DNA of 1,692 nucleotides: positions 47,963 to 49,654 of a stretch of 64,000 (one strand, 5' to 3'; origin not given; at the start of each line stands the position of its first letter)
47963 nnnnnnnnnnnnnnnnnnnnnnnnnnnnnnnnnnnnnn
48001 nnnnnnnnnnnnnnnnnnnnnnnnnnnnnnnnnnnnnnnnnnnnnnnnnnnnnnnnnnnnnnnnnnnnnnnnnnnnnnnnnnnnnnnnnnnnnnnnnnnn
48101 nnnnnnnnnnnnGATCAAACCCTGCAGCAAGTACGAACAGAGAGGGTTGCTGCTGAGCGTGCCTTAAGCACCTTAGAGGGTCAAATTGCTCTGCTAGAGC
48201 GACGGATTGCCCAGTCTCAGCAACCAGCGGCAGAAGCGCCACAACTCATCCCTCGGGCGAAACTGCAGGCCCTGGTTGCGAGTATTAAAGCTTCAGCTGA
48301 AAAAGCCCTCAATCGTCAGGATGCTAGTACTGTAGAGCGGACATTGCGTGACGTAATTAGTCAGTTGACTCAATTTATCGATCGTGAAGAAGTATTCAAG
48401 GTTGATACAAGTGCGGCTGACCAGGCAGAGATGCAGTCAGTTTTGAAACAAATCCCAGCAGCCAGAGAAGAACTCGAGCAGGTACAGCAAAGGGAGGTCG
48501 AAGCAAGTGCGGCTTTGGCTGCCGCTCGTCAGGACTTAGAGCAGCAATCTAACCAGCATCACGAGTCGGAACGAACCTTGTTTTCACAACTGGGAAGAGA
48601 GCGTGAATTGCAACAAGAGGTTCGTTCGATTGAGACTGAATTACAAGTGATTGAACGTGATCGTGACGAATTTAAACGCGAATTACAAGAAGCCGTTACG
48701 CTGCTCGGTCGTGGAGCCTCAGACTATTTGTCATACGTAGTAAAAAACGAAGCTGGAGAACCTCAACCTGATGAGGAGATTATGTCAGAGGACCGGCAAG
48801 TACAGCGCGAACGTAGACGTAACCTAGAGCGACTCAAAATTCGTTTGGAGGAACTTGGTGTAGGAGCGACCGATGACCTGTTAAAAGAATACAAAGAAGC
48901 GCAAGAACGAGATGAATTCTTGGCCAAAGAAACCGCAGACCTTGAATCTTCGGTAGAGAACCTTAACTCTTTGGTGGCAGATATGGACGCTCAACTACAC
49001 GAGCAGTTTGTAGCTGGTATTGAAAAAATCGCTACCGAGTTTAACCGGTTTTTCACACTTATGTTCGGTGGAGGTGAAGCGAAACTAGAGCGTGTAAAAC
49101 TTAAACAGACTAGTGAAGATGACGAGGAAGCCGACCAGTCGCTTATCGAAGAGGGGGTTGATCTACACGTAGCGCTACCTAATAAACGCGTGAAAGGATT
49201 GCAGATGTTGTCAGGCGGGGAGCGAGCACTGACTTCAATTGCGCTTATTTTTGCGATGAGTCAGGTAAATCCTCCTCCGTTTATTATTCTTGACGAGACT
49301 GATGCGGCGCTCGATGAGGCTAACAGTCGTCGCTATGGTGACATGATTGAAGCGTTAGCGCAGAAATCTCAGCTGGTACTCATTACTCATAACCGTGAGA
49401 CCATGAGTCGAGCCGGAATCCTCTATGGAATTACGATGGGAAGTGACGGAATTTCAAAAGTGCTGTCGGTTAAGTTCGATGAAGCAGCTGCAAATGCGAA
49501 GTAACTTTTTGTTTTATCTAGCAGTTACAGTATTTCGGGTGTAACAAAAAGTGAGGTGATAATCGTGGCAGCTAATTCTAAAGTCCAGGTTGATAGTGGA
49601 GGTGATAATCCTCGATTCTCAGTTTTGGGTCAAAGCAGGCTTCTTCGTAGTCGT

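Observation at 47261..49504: SMC-type ATPase of only 747 aa with no recognisable hinge or zinc hook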

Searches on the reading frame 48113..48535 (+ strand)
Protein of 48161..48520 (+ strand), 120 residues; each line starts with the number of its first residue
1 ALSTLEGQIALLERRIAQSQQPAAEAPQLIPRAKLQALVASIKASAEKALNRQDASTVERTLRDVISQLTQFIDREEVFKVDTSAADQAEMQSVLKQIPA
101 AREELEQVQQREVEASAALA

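Call 34: search_protein_families(library=ncbifam, proteins=[window:48161-48520:+], max_evalue=1)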
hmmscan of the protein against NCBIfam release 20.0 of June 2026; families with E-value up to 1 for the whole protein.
window:48161-48520:+ (120 aa): 0 families

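Call 48: search_solved_structures(query=A3, max_evalue=10, show_alignments=0)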
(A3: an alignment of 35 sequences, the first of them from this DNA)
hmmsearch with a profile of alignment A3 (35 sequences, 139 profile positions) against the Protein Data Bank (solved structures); distinct sequences matched with E-value up to 10: 135 (the best 60 are shown).
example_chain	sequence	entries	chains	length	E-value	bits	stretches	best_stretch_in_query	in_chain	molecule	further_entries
7rkc_A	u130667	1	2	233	4.2e-07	33.4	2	48-109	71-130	D_3_633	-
8tm9_A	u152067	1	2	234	8.5e-06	29.1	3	48-108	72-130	D_3_633_8x peptide bound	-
8tlp_A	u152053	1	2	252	1.1e-05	28.8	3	48-90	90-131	D_3_633_8x, no peptide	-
9tlt_A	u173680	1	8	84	0.00071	22.9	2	104-137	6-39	Sc-apCC-2-KLHL20-4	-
3k8v_A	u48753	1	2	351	0.00084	22.7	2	53-132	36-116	Flagellin homolog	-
9tls_A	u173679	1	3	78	0.00084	22.7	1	104-134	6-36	Sc-apCC-2-KLHL20-3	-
1p68_A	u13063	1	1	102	0.0017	21.7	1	49-136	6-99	De novo designed protein S-824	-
8qae_A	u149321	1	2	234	0.0043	20.4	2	22-139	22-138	sc-apCC-6-SLLA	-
8qox_B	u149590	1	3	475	0.0047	20.2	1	80-137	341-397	Conserved membrane protein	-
6kos_A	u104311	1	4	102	0.0085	19.4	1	47-137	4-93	SUWA (Super WA20)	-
3k8w_A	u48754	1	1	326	0.01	19.1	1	53-132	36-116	Flagellin homolog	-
9oxk_A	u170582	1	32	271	0.012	19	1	50-125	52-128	Flagellin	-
9lah_Ao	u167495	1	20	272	0.012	19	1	50-125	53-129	Flagellin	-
2xu6_A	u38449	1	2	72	0.019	18.3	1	83-136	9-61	MDV1 COILED COIL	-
2h7o_A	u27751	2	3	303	0.026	17.8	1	38-134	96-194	Protein kinase ypkA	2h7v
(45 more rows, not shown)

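Call 49: search_protein_families(library=pfam, alignment_id=A3, max_evalue=10)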
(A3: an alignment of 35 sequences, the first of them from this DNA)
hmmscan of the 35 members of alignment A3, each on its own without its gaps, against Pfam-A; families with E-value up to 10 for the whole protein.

A. member 1, seq(141 aa): 4 families
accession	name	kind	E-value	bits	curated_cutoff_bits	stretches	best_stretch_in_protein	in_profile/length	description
PF16326.10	ABC_tran_CTD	-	0.018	15.7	32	2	15-60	7-52/69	ABC transporter C-terminal domain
PF13870.11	CCDC113_CCDC96_CC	-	0.34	11.1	31.6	1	68-139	12-83/177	CCDC113/CCDC96, coiled-coil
PF04678.18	MCU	-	6.8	7.2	30.8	0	64-133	22-83/177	Mitochondrial calcium uniporter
PF14282.11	FlxA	-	9.9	6.8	26.3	1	19-42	52-75/101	FlxA-like protein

B. families by the number of members that match (of 35 scanned): 181 families (the first 25 are shown)
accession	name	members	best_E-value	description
PF17675.6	APG6_N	8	0.01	Apg6 coiled-coil region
PF08286.16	Spc24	6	1.1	Spc24 subunit of Ndc80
PF16326.10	ABC_tran_CTD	4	0.0068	ABC transporter C-terminal domain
PF05377.16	FlaC_arch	4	0.017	Flagella accessory protein C (FlaC)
PF01920.25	Prefoldin_2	4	0.027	Prefoldin subunit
PF12325.13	TMF_TATA_bd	4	0.048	TATA element modulatory factor 1 TATA binding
PF15188.11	CCDC-167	3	0.0021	Coiled-coil domain-containing protein 167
PF15784.10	GPS2_interact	3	0.0029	G-protein pathway suppressor 2-interacting domain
PF04977.20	DivIC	3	0.0055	Septum formation initiator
PF24319.2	DUF7491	3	0.039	Coiled-coil region of unknown function (DUF7491)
PF09177.16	STX6_10_61_N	3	0.045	Syntaxin 6/10/61, N-terminal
PF13600.11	DUF4140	3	1.2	N-terminal domain of unknown function (DUF4140)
PF02183.23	HALZ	2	0.0045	Homeobox associated leucine zipper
PF01025.24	GrpE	2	0.011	GrpE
PF10224.14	DUF2205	2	0.033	Short coiled-coil protein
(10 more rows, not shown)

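Call 56: predict_structure(alignment_id=A3)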
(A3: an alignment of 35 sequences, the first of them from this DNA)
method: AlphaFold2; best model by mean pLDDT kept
length: 141 residues; sequences in the alignment: 35
mean_pLDDT: 93.1   pTM: 0.65
mean pLDDT of the five models: 93.1, 92.5, 91.6, 91.3, 88.8
residues with pLDDT >= 90: 115; 70-90: 18; 50-70: 8; < 50: 0
segments of 3 or more residues with pLDDT < 50: none
pLDDT, mean of each block of 10 residues (from residue 1): 98 98 97 81 83 97 92 95 95 76 96 98 98 98 96
secondary structure, 60 per line:
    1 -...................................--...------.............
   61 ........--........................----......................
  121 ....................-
elements in order: H2-36 H48-68 H71-94 H99-140

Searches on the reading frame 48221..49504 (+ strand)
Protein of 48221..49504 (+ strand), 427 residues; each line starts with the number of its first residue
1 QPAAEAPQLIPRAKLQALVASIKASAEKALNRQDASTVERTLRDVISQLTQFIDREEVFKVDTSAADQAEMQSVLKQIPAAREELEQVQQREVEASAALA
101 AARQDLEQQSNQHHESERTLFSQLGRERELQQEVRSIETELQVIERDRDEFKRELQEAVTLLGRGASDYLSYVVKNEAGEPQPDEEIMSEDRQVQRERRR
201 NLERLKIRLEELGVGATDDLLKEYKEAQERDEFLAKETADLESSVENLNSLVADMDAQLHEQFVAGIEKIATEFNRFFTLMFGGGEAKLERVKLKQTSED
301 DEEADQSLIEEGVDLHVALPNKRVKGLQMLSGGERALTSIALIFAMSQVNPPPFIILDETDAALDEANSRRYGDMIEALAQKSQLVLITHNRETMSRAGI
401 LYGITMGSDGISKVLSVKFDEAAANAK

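Call 34: search_protein_families(library=ncbifam, proteins=[window:48221-49504:+], max_evalue=1)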
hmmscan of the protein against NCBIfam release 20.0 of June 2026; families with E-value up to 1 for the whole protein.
window:48221-49504:+ (427 aa): 65 families (the best 25 are shown)
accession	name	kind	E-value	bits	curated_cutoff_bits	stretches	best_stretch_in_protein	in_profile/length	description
TIGR02168.1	SMC_prok_B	equivalog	4.1e-75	253.4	567.35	1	13-418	805-1180/1181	chromosome segregation protein SMC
TIGR02169.1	SMC_prok_A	equivalog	3.4e-38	131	729.4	1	25-419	784-1165/1165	chromosome segregation protein SMC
NF003034.1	PRK03918.1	equivalog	2.2e-11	42.5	700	2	186-396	667-858/878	DNA double-strand break repair ATPase Rad50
NF045487.1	ASRP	equivalog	1e-08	34.3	300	2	191-389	406-589/593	archaea-specific SMC-related protein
TIGR02857.1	CydD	equivalog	6.9e-08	31.9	435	1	291-398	415-523/529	thiol reductant ABC exporter subunit CydD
TIGR04520.1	ECF_ATPase_1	equivalog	1.8e-07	30.9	315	1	317-399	124-204/269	energy-coupling factor transporter ATPase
NF007601.2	PRK10247.1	equivalog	3.1e-07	30.1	292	1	317-398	118-198/204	iron efflux ABC transporter ATP-binding subunit FetA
TIGR04521.1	ECF_ATPase_2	equivalog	7.6e-07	28.5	330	1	328-396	143-209/279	energy-coupling factor transporter ATPase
TIGR02211.1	LolD_lipo_ex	equivalog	9.7e-07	28.5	307.75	1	315-399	127-209/221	lipoprotein-releasing ABC transporter ATP-binding protein LolD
TIGR00972.1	3a0107s01c2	equivalog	1.3e-06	27.9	343.2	1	293-397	110-208/248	phosphate ABC transporter ATP-binding protein PstB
TIGR04406.1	LPS_export_lptB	equivalog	5.2e-06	25.9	240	1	299-400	110-204/239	LPS export ABC transporter ATP-binding protein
TIGR00634.1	recN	equivalog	1.1e-05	24.6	407.85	1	203-391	311-502/563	DNA repair protein RecN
TIGR03375.1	type_I_sec_LssB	subfamily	1.1e-05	23.9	693.1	1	328-395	602-665/696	type I secretion system permease/ATPase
TIGR03608.1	L_ocin_972_ABC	subfamily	1.5e-05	24.6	254.85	1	314-398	119-200/206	putative bacteriocin export ABC transporter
NF010178.0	PRK13657.1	equivalog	1.5e-05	23.7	733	1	328-400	470-538/588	glucan ABC transporter ATP-binding protein/ permease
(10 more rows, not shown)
